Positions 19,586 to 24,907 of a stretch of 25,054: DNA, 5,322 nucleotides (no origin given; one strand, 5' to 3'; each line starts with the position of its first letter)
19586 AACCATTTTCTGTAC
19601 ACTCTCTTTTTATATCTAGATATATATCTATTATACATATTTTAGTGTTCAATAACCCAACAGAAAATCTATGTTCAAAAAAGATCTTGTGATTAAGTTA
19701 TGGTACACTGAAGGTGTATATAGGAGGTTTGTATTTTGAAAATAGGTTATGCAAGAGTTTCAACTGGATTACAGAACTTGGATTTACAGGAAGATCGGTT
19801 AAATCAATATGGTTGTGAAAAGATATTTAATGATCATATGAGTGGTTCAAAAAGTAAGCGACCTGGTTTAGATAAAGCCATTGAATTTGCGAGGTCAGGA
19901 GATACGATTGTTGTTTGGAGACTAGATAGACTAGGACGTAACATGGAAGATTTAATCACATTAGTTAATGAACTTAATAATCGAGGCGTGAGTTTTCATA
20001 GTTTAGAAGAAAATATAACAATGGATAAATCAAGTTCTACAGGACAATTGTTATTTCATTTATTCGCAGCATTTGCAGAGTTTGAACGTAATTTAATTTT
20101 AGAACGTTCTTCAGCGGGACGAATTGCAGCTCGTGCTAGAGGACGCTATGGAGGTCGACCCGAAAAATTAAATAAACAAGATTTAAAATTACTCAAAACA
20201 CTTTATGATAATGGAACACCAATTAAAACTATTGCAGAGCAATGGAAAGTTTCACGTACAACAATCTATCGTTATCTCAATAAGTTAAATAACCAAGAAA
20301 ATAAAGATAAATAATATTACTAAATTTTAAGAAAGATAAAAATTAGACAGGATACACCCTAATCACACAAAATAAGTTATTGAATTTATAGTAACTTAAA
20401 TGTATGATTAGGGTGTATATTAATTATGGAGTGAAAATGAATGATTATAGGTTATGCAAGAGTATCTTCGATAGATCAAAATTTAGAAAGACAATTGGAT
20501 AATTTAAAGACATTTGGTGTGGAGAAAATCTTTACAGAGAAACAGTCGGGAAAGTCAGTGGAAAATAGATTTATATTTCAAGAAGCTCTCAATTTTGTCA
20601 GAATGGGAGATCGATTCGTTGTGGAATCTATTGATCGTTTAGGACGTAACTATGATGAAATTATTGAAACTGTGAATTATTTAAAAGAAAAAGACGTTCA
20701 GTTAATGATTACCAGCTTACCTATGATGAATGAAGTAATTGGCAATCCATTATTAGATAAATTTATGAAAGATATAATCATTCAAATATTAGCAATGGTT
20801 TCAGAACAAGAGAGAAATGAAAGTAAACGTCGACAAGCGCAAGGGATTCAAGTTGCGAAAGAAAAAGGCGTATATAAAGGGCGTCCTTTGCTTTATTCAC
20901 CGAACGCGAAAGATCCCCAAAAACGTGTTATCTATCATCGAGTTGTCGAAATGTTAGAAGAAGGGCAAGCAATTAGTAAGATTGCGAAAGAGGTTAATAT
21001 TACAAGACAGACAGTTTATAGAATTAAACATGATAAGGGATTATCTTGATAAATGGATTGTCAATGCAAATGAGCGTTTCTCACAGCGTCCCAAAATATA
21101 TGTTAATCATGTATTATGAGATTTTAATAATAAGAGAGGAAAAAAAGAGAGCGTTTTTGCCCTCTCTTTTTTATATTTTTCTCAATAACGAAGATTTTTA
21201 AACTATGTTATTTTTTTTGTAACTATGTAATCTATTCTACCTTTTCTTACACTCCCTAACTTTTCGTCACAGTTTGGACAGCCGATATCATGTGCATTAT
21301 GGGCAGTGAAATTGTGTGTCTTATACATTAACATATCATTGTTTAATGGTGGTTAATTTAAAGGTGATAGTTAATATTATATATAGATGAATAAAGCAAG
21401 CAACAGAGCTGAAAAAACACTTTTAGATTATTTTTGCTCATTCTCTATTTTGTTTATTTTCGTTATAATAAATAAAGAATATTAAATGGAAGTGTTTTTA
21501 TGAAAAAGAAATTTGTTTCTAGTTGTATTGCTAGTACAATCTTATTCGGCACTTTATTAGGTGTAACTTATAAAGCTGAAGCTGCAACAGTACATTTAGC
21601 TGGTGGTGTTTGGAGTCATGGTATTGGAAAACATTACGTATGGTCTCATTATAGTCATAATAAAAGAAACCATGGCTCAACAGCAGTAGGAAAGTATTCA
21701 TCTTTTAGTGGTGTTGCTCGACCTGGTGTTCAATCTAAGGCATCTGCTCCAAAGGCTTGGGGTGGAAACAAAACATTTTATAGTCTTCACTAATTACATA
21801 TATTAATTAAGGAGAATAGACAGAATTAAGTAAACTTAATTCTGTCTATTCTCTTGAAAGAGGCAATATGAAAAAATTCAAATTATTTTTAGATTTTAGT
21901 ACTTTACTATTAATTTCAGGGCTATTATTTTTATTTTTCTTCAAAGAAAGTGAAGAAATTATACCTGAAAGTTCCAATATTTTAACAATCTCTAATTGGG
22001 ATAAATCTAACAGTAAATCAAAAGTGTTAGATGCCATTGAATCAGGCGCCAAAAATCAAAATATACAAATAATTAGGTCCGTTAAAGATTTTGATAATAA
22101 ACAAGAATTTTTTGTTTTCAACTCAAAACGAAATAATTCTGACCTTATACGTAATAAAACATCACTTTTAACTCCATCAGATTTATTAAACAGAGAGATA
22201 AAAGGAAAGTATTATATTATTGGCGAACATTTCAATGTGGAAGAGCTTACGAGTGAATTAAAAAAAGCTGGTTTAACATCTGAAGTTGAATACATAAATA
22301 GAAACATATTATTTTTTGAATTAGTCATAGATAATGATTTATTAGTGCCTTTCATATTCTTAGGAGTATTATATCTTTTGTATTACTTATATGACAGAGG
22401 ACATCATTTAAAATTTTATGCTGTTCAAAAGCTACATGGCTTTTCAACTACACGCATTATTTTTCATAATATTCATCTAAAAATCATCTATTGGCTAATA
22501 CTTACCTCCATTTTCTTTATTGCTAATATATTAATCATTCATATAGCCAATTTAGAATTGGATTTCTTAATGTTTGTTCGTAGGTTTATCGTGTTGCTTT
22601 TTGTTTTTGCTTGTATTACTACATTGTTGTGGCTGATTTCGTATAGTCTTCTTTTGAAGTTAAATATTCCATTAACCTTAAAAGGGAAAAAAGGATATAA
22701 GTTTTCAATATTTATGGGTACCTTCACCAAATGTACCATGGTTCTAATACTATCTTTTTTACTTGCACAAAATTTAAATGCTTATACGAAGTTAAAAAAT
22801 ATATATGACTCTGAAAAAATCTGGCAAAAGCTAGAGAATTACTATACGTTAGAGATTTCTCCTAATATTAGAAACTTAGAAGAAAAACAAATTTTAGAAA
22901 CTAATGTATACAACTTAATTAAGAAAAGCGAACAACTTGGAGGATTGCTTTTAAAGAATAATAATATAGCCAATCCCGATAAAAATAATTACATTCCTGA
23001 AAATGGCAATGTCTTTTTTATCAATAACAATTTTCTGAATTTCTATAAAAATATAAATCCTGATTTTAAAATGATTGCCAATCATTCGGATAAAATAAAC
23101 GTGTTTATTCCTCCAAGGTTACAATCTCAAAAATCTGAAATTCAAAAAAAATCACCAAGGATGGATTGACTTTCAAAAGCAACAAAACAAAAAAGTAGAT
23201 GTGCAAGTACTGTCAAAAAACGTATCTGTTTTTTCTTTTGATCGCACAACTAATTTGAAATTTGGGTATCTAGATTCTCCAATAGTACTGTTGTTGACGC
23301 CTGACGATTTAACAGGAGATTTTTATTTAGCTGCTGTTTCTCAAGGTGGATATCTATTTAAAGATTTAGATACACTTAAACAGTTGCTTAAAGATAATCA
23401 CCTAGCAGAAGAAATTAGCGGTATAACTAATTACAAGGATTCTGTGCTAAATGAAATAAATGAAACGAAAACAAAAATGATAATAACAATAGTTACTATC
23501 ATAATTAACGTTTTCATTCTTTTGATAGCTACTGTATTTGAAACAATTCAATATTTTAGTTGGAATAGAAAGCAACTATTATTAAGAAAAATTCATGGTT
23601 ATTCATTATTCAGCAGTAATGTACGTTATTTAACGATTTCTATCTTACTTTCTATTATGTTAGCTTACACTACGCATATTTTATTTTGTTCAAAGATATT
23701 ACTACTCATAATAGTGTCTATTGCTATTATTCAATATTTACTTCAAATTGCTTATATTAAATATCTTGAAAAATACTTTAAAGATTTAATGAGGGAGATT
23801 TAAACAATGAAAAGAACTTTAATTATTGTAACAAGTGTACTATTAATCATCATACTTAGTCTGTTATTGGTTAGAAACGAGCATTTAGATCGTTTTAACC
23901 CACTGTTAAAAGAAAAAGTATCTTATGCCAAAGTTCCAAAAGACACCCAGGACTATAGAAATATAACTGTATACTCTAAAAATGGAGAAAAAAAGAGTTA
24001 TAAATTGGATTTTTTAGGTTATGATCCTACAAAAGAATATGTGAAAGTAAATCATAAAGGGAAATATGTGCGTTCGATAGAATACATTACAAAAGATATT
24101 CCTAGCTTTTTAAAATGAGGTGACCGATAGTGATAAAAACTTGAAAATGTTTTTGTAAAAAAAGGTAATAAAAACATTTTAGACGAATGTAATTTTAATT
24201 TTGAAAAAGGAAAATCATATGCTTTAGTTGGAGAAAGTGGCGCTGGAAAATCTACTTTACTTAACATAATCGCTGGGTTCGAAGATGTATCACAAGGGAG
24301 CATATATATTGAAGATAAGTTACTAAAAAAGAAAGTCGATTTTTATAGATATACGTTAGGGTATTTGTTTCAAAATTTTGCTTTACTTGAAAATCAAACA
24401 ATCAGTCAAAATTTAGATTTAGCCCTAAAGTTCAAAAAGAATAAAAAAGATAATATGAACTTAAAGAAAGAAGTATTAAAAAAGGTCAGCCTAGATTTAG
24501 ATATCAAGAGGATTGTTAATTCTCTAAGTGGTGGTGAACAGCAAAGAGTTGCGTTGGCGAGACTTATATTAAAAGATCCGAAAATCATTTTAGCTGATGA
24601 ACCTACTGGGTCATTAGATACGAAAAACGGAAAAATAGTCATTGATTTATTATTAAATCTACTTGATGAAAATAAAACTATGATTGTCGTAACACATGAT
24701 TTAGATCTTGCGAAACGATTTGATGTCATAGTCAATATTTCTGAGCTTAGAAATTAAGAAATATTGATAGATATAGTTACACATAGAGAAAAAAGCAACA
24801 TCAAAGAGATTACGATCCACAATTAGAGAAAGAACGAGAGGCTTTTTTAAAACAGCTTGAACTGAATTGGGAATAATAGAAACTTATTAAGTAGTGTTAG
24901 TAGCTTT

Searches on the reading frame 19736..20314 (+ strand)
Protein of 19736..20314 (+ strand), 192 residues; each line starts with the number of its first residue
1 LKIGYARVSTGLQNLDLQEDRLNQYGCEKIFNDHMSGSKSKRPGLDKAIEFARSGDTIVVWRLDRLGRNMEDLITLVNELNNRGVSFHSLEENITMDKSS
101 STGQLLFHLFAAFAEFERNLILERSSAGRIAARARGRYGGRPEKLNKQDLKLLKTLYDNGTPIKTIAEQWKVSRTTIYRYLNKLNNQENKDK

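Call 55: search_protein_families(library=pfam, proteins=[window:19736-20314:+], max_evalue=0.001)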
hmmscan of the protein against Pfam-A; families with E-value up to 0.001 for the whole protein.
window:19736-20314:+ (192 aa): 8 families
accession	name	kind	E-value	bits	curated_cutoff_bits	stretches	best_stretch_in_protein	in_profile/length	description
PF00239.26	Resolvase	-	7.9e-46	156.2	23.3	1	3-138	2-145/145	Resolvase, N terminal domain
PF02796.21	HTH_7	-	1.4e-18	67.1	23.8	1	140-183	1-44/45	Helix-turn-helix domain of resolvase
PF08279.18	HTH_11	-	2.9e-06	27.5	25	1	151-186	4-41/55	HTH domain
PF13309.12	HTH_22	-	3.6e-05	24.1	29.6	0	153-182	29-63/63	HTH domain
PF13384.12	HTH_23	-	4.9e-05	23.4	24.6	1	156-185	13-42/50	Homeodomain-like domain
PF13551.12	HTH_29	-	0.00036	21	28.1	0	156-186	7-38/64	Winged helix-turn helix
PF13412.12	HTH_24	-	0.00038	20.4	21.9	1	145-185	1-42/48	Winged helix-turn-helix DNA-binding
PF05043.19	Mga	-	0.00066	20.7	21.1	0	149-186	18-56/87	Mga helix-turn-helix domain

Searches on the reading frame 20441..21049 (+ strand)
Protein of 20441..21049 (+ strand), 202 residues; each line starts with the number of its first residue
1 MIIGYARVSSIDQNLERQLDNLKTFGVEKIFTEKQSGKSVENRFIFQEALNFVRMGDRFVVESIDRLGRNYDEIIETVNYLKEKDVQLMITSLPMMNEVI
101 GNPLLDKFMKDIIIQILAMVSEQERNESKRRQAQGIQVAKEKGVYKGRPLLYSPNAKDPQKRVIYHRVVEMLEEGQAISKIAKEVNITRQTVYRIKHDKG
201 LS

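Call 56: search_protein_families(library=pfam, proteins=[window:20441-21049:+], max_evalue=0.01)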
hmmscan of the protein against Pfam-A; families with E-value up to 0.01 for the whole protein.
window:20441-21049:+ (202 aa): 9 families
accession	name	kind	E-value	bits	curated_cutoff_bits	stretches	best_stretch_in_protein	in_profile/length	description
PF00239.26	Resolvase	-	1.1e-30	107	23.3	1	2-144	1-144/145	Resolvase, N terminal domain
PF02796.21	HTH_7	-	5.1e-15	55.8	23.8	1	147-198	1-44/45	Helix-turn-helix domain of resolvase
PF13384.12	HTH_23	-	5.5e-06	26.5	24.6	1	167-198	9-40/50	Homeodomain-like domain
PF13551.12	HTH_29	-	6.2e-06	26.7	28.1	1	168-198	4-35/64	Winged helix-turn helix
PF10975.14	DUF2802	-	0.0002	21.9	33.5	0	155-189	24-57/68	Protein of unknown function (DUF2802)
PF04218.19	CENP-B_N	-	0.00044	20.3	21.2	1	167-199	14-46/53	CENP-B N-terminal DNA-binding domain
PF13518.12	HTH_28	-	0.00051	20.5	25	1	167-197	4-34/52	Helix-turn-helix domain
PF04255.20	DUF433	-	0.003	17.8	23.6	0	161-193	17-50/56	Protein of unknown function (DUF433)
PF14493.12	HTH_40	-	0.007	17.1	27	0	169-193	6-30/89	Helix-turn-helix domain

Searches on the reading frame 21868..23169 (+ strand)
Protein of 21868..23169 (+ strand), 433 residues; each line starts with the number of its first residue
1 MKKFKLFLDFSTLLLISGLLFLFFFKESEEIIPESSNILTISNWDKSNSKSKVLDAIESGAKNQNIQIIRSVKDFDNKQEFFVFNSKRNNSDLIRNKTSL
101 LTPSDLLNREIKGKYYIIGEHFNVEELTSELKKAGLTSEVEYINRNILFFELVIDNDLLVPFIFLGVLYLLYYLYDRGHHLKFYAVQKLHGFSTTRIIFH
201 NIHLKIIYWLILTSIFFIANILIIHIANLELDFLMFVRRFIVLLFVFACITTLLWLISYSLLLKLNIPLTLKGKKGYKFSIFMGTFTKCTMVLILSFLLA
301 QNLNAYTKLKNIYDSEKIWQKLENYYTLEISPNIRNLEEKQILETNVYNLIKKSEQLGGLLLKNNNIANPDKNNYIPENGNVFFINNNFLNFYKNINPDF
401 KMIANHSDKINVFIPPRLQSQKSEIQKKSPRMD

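Call 56: search_protein_families(library=pfam, proteins=[window:21868-23169:+], max_evalue=0.01)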
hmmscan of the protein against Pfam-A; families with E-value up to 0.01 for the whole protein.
window:21868-23169:+ (433 aa): 1 family
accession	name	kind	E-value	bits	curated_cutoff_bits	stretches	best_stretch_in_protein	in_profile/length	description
PF23151.1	NuiA_2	-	0.0046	17.5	27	1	35-91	90-144/154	NuiA-like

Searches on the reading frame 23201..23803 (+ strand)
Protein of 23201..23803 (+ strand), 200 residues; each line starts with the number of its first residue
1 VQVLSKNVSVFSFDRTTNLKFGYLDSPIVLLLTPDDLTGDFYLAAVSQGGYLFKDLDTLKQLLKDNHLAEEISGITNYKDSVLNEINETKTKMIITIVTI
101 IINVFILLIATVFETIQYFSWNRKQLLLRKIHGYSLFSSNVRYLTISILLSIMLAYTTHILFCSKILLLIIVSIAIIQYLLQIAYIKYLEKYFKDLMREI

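Call 56: search_protein_families(library=pfam, proteins=[window:23201-23803:+], max_evalue=0.01)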
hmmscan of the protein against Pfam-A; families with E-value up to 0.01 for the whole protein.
window:23201-23803:+ (200 aa): 1 family
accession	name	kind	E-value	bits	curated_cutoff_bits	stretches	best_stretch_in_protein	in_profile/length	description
PF07242.16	DUF1430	-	3.3e-20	72.7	28.2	1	101-199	1-100/100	Protein of unknown function (DUF1430)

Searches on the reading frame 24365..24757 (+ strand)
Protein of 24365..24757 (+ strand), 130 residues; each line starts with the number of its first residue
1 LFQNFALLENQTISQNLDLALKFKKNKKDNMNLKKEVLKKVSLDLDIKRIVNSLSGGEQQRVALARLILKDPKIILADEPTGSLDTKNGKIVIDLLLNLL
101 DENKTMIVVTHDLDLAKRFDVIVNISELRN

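Call 56: search_protein_families(library=pfam, proteins=[window:24365-24757:+], max_evalue=0.01)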
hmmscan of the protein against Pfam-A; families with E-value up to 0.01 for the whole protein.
window:24365-24757:+ (130 aa): 3 families
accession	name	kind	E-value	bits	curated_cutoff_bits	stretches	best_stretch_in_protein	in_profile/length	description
PF00005.33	ABC_tran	-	1.2e-13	52.3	25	1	2-81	65-136/137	ABC transporter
PF02463.25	SMC_N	-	0.00019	21.4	40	1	23-127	103-213/220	RecF/RecN/SMC N terminal domain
PF13166.12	AAA_13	-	0.0015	17.8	36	1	70-120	525-578/713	AAA domain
